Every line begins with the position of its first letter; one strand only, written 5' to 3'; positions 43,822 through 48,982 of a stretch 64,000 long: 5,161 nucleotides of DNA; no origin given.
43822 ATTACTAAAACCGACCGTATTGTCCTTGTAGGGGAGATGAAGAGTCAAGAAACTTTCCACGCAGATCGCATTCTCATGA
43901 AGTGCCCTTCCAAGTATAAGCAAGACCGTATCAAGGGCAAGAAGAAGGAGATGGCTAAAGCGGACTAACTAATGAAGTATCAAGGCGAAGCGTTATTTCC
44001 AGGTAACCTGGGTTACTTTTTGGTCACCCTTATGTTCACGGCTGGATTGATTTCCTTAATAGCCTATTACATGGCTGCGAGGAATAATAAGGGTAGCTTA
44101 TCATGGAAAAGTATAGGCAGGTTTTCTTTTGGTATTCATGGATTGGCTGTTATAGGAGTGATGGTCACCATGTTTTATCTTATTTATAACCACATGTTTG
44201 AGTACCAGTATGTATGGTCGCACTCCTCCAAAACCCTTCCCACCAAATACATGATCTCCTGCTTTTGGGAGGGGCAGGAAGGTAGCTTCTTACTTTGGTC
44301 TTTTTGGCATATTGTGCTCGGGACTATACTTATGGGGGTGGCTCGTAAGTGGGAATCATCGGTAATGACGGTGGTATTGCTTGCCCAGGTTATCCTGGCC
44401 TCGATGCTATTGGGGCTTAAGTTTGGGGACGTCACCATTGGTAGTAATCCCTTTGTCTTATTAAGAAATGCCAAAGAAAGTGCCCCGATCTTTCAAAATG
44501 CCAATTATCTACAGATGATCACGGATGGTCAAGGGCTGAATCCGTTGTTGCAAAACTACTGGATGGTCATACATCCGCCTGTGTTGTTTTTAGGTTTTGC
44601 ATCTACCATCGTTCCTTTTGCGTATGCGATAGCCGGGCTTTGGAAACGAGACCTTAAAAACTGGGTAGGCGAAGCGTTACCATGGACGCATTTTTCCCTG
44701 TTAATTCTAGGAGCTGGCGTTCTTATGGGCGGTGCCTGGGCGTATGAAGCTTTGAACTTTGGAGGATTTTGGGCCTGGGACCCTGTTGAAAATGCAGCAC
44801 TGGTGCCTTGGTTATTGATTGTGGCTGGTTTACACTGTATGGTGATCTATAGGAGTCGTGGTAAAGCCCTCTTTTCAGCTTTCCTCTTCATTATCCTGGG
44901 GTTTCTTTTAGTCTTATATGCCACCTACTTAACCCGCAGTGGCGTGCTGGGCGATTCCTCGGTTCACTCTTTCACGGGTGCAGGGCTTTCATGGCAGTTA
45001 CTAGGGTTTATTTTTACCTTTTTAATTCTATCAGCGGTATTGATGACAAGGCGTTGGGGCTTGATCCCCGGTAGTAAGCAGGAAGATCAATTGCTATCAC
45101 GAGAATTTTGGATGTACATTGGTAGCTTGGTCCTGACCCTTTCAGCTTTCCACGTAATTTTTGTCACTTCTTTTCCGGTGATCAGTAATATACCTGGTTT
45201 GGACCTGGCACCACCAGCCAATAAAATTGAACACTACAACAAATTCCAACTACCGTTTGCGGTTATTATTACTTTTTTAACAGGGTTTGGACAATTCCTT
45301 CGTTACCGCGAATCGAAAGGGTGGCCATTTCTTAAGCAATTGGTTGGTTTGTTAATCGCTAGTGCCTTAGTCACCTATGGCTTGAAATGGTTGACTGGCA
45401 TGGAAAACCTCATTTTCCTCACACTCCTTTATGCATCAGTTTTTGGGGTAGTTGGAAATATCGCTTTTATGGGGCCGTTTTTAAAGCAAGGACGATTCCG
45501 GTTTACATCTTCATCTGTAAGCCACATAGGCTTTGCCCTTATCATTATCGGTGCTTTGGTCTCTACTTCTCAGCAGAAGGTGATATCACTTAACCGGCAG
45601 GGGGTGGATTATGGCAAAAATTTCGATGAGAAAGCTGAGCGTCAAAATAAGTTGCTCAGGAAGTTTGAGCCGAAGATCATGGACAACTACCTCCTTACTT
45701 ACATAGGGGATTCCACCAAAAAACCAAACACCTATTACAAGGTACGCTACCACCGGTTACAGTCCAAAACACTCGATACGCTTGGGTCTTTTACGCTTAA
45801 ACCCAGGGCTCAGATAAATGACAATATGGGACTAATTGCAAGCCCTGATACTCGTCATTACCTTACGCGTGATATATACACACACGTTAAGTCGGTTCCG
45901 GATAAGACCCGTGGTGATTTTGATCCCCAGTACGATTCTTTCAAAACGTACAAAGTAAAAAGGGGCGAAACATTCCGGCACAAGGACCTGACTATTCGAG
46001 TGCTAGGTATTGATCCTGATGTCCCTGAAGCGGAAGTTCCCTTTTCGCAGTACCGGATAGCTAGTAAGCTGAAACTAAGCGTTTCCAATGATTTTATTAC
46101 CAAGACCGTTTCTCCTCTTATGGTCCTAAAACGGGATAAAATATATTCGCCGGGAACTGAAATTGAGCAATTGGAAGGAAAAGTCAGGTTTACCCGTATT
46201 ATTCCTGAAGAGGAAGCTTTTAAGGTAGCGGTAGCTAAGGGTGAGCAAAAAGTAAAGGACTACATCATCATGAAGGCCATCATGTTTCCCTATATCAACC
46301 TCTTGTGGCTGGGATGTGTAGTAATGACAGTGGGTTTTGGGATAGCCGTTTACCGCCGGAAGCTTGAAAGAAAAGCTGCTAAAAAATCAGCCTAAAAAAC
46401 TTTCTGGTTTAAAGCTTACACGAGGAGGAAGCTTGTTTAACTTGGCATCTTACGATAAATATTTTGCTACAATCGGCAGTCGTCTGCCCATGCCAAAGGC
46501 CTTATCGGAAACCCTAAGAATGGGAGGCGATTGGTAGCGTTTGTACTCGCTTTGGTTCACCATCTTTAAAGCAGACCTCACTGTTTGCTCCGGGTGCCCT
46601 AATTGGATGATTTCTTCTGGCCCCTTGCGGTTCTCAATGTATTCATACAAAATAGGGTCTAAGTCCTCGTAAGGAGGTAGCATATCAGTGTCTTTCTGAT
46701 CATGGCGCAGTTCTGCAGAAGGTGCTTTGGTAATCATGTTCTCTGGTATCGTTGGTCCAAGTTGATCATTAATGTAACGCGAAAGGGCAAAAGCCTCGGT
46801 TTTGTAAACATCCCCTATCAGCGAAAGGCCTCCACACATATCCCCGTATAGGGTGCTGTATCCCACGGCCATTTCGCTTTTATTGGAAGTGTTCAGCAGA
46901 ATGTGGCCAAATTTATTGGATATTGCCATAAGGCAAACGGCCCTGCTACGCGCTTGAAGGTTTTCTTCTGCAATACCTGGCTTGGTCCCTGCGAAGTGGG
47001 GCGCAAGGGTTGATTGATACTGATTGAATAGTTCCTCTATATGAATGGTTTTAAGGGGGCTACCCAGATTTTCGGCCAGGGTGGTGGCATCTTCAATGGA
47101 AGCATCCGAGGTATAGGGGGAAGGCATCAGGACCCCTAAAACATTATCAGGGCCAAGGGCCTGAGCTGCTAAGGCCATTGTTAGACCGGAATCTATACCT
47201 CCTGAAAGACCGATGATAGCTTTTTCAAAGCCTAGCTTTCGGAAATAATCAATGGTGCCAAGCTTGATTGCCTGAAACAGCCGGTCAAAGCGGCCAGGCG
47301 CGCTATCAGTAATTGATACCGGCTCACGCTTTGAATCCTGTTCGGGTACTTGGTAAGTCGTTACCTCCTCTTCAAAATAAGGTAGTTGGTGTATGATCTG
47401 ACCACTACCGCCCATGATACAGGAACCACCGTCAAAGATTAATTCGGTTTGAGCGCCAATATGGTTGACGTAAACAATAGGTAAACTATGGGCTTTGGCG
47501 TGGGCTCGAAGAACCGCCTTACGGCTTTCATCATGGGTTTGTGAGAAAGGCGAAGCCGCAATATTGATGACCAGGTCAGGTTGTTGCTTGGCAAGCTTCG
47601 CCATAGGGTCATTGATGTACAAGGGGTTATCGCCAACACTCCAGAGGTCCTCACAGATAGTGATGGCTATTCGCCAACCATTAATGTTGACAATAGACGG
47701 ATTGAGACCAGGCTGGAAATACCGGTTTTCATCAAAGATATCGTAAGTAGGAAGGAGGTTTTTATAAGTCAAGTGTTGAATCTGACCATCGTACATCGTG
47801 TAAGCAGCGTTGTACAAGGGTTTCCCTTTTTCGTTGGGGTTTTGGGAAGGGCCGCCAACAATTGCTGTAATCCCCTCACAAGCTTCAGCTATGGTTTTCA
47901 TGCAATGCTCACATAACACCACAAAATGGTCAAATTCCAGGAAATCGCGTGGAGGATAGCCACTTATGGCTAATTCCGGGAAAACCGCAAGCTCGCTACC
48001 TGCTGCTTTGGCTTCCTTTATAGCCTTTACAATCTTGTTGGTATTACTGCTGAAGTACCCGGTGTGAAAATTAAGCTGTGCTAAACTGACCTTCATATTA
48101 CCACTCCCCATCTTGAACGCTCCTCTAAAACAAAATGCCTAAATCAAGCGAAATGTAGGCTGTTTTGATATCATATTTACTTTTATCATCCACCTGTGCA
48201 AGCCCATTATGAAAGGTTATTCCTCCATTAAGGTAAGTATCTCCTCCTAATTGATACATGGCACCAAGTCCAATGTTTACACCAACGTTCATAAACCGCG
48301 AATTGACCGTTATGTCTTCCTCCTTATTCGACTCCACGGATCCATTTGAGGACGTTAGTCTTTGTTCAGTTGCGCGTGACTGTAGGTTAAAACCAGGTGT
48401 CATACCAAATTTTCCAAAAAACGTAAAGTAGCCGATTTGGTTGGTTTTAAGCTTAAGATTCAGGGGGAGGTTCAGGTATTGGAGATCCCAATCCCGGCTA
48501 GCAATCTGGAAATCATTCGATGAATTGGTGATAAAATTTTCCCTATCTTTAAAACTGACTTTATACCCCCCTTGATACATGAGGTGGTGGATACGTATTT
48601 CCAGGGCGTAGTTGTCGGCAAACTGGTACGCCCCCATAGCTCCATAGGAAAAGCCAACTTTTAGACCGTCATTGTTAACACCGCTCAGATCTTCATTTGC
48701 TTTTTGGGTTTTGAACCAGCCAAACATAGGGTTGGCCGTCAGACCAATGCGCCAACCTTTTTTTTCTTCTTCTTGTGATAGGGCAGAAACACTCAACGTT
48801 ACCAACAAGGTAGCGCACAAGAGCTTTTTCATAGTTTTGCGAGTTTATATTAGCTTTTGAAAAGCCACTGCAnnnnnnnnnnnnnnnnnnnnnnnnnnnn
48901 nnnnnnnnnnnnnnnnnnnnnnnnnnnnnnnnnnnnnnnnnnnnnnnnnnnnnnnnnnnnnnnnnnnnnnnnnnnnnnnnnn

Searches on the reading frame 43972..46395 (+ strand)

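Call 58: search_protein_families(library=pfam, proteins=[window:43972-46395:+], max_evalue=0.001)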
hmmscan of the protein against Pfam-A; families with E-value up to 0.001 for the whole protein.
window:43972-46395:+ (807 aa): 2 families
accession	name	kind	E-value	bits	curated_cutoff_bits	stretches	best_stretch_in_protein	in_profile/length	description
PF01578.25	Cytochrom_C_asm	-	8.7e-25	88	29.9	1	102-323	4-206/212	Cytochrome C assembly protein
PF16327.10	CcmF_C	-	5.1e-09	36.2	28.7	1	368-535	24-200/323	Cytochrome c-type biogenesis protein CcmF C-terminal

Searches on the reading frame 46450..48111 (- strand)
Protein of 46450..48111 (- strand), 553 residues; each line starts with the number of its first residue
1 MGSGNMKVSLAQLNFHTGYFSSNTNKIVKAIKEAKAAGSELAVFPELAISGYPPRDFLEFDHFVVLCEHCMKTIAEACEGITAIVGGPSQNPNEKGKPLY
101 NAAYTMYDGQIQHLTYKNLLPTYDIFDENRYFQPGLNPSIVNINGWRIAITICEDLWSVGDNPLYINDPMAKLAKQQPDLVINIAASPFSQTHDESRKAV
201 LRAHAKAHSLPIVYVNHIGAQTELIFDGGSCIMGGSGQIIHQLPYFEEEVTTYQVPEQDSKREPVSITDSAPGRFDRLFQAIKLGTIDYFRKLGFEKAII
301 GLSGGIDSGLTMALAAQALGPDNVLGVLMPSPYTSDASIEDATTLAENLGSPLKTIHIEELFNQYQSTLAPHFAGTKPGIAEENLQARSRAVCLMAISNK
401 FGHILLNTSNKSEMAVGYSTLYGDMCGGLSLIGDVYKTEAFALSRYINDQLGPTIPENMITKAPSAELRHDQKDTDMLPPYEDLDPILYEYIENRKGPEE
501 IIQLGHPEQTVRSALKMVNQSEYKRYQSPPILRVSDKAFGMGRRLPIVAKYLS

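Call 58: search_protein_families(library=pfam, proteins=[window:46450-48111:-], max_evalue=0.001)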
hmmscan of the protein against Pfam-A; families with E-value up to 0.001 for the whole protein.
window:46450-48111:- (553 aa): 2 families
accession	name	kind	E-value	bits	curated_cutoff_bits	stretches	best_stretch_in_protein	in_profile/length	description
PF02540.23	NAD_synthase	-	4.9e-71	239.1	21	1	282-527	5-241/242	NAD synthase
PF00795.27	CN_hydrolase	-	3.6e-22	79.4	23.2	1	7-257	1-248/256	Carbon-nitrogen hydrolase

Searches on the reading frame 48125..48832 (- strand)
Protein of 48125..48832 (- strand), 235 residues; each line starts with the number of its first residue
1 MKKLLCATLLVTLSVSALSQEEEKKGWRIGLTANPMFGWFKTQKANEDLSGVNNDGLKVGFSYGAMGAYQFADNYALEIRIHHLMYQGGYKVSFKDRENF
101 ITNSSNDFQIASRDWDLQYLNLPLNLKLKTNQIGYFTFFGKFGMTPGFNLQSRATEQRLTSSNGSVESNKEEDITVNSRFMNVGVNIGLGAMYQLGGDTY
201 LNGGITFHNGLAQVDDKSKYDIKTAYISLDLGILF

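Call 58: search_protein_families(library=pfam, proteins=[window:48125-48832:-], max_evalue=0.001)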
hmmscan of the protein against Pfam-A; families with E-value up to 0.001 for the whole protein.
window:48125-48832:- (235 aa): 2 families
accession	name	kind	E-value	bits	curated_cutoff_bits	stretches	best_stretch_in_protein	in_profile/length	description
PF13568.12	OMP_b-brl_2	-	9e-12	45.9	27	1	19-197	2-158/175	Outer membrane protein beta-barrel domain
PF13505.12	OMP_b-brl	-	5.6e-11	43.3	28.7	1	7-225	3-165/175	Outer membrane protein beta-barrel domain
